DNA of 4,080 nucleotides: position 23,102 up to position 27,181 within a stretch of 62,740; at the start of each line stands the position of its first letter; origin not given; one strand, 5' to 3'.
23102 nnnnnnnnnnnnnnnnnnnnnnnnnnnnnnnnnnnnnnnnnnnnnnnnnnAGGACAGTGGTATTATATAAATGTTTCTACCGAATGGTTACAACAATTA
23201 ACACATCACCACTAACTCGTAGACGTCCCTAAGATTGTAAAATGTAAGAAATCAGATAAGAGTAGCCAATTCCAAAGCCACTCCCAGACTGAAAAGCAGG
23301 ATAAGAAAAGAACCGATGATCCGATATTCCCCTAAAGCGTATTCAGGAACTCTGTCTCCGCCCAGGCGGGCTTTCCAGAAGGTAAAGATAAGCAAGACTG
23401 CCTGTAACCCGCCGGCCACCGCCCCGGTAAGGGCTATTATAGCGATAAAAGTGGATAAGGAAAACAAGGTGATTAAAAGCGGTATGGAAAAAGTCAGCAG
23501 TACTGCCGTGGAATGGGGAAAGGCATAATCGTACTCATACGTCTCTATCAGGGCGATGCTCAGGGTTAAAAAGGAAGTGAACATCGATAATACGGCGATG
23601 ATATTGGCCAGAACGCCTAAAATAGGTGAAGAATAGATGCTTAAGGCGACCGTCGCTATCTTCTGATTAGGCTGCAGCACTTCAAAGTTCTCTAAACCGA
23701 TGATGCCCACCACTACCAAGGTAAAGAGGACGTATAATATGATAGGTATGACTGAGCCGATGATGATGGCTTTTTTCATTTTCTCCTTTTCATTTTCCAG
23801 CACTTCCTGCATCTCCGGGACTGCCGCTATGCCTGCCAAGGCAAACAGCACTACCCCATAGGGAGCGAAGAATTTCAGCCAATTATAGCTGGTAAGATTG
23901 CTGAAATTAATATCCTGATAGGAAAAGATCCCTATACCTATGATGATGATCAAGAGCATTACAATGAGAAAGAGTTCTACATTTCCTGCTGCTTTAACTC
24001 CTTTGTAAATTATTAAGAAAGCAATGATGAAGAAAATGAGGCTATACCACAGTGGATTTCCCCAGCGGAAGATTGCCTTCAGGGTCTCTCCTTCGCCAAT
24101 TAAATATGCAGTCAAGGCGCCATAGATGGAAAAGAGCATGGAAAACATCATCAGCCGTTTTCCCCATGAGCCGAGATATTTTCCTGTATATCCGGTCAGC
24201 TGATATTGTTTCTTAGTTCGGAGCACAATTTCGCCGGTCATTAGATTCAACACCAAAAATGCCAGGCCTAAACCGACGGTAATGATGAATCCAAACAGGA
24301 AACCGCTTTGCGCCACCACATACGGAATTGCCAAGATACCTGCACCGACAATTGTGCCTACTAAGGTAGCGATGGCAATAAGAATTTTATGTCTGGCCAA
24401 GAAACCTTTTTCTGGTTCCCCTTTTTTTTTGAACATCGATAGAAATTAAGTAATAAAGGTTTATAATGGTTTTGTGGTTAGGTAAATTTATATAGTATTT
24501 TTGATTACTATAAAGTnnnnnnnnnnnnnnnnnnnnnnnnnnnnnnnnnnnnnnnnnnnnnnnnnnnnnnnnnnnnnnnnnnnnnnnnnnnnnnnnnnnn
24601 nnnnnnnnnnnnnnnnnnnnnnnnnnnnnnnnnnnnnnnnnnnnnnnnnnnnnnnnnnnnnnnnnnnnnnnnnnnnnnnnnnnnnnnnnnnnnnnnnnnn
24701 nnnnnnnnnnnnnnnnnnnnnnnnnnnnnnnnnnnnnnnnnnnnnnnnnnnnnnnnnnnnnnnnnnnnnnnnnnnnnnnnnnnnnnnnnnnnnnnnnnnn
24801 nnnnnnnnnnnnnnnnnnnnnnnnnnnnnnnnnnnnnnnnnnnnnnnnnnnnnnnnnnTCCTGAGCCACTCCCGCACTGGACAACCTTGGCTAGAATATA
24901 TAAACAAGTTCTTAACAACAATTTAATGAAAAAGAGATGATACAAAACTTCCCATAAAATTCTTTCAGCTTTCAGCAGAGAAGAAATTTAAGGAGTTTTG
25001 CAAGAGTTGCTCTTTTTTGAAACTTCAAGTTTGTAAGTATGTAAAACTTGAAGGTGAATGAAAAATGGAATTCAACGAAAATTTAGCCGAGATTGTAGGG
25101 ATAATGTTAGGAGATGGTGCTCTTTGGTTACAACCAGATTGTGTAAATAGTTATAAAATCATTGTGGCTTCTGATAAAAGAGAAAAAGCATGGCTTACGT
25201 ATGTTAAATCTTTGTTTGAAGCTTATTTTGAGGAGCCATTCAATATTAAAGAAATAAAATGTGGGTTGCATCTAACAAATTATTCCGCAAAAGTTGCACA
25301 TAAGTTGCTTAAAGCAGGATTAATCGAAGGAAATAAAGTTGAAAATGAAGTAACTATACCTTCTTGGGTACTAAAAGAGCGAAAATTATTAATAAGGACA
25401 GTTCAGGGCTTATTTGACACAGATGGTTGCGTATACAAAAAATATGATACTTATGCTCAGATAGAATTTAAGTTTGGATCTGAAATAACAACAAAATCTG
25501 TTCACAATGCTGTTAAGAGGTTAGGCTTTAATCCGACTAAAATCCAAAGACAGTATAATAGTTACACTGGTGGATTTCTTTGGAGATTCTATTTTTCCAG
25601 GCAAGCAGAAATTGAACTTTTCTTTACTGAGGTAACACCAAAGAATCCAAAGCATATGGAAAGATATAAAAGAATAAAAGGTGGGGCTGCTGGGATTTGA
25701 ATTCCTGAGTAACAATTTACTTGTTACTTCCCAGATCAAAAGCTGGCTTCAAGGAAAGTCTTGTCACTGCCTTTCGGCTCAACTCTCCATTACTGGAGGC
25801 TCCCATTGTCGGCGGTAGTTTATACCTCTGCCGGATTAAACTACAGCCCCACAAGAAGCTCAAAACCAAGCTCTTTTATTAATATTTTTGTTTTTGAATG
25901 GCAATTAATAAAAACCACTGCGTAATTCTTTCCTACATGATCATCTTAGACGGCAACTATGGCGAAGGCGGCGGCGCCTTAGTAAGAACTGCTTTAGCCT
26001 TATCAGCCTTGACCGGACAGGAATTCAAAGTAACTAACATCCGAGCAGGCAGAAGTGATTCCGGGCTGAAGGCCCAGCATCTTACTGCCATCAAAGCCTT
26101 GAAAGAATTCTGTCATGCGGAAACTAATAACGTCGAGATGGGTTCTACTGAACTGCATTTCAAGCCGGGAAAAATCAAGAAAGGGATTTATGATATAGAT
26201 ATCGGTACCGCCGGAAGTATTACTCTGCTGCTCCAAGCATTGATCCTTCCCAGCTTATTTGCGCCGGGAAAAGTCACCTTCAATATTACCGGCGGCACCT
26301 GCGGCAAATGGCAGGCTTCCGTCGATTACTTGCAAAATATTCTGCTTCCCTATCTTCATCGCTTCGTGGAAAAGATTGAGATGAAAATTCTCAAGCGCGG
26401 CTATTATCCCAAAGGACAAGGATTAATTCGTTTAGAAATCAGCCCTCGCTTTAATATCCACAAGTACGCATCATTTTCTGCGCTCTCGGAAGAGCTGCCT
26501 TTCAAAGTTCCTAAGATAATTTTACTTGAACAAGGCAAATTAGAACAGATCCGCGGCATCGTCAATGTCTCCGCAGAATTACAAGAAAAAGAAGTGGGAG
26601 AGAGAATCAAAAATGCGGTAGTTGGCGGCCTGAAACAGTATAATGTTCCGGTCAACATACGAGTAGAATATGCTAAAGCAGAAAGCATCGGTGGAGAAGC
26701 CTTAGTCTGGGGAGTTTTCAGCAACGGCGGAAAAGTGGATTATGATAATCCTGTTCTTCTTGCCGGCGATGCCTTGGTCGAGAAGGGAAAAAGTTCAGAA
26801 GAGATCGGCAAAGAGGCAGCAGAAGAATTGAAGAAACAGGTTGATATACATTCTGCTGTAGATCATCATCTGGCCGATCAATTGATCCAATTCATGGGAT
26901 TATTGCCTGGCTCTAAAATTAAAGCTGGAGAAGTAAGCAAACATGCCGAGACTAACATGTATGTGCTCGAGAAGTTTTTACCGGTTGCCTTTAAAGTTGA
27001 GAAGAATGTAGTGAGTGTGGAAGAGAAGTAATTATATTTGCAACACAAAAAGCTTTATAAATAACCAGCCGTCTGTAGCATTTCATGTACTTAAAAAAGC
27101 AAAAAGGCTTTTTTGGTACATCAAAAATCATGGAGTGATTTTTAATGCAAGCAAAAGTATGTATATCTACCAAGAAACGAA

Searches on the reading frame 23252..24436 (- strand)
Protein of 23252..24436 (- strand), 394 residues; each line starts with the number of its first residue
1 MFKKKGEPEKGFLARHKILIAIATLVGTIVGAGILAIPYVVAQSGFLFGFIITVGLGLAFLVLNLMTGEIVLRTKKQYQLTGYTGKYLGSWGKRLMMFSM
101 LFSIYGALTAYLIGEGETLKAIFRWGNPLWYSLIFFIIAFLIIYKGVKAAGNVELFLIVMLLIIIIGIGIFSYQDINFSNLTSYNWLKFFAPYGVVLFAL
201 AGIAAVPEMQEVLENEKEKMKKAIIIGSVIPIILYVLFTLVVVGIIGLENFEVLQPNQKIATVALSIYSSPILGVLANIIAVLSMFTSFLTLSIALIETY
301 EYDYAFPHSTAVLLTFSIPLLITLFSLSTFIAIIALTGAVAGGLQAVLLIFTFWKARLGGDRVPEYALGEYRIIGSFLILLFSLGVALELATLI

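Call 42: search_protein_families(library=pfam, proteins=[window:23252-24436:-], max_evalue=0.001)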
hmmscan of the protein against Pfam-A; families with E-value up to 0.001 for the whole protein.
window:23252-24436:- (394 aa): 3 families
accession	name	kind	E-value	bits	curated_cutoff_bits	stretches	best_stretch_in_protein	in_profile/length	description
PF03222.19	Trp_Tyr_perm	-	1.1e-33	117.3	22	1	16-386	3-387/393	Tryptophan/tyrosine permease family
PF01490.24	Aa_trans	-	4.7e-13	49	25.6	1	18-340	5-355/410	Transmembrane amino acid transporter protein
PF13520.12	AA_permease_2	-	9e-09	35.2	27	1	21-301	6-300/427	Amino acid permease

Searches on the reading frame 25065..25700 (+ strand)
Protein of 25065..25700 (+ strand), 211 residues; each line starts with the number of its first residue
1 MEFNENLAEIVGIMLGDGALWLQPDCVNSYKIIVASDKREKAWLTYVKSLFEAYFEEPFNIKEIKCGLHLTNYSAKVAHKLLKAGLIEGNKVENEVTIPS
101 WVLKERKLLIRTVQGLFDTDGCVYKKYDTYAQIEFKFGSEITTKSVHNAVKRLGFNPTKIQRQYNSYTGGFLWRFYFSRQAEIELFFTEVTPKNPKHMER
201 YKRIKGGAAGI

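Call 41: search_protein_families(library=pfam, proteins=[window:25065-25700:+], max_evalue=0.001)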
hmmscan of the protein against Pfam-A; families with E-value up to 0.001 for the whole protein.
window:25065-25700:+ (211 aa): 2 families
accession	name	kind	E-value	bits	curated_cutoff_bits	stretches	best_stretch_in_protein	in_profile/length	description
PF03161.18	LAGLIDADG_2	-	3.5e-05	24.2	25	1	10-70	4-68/168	LAGLIDADG DNA endonuclease family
PF14528.11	LAGLIDADG_3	-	0.0001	22.9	22.5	1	113-187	7-78/82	LAGLIDADG-like domain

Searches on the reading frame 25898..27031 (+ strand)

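Call 42: search_protein_families(library=pfam, proteins=[window:25898-27031:+], max_evalue=0.001)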
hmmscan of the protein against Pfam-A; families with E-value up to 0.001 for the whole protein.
window:25898-27031:+ (377 aa): 2 families
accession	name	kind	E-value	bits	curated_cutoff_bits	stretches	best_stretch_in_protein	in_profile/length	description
PF01137.26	RTC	-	2.3e-76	256.3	27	1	21-367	1-221/221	RNA 3'-terminal phosphate cyclase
PF05189.18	RTC_insert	-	1.2e-09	38.9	23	1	210-315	1-101/102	RNA 3'-terminal phosphate cyclase (RTC), insert domain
